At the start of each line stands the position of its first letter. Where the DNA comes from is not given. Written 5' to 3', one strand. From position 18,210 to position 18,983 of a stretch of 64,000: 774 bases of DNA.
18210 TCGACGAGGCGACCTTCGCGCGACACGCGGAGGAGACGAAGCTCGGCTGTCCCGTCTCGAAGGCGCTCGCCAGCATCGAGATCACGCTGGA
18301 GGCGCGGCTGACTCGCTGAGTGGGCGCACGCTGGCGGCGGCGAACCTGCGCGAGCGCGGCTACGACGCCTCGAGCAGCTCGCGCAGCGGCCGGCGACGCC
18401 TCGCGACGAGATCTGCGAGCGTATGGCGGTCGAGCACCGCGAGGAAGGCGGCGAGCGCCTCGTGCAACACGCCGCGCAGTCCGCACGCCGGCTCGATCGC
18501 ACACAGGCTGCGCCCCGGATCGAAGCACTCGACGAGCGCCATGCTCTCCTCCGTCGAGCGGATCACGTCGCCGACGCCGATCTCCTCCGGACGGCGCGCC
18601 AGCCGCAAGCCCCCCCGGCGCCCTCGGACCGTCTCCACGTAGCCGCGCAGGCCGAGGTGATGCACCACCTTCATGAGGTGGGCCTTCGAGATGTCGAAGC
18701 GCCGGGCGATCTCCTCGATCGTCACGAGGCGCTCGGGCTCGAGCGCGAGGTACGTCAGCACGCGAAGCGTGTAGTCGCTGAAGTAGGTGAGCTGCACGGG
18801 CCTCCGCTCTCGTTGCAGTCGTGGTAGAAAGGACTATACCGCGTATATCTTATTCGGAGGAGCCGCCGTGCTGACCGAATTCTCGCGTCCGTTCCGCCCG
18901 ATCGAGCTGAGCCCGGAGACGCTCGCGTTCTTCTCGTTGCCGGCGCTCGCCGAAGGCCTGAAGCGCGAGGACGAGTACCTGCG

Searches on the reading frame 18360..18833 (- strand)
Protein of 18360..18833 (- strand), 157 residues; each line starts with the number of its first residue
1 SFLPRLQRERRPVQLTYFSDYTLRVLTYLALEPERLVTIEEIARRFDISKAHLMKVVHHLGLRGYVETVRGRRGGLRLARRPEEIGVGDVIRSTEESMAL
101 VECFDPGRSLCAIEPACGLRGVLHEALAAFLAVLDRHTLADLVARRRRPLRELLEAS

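Call 26: search_protein_families(library=pfam, proteins=[window:18360-18833:-], max_evalue=0.001)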
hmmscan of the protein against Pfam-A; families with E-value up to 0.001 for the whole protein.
window:18360-18833:- (157 aa): 6 families
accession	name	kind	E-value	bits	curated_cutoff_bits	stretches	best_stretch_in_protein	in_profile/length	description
PF02082.26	Rrf2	-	2.2e-38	131.8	30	1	17-144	3-131/132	Iron-dependent Transcriptional regulator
PF12802.13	MarR_2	-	1e-07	32.4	27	1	23-72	8-56/61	MarR family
PF09339.16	HTH_IclR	-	1.3e-05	25.3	22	1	22-68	5-50/52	IclR helix-turn-helix domain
PF09182.16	PuR_N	-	0.00017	21.9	24.6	0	24-77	8-67/70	Bacterial purine repressor, N-terminal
PF01978.25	TrmB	-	0.00025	21.3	25.6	1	19-72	7-58/68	Sugar-specific transcriptional regulator TrmB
PF04545.22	Sigma70_r4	-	0.00076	19.4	24.1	0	7-51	7-35/50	Sigma-70, region 4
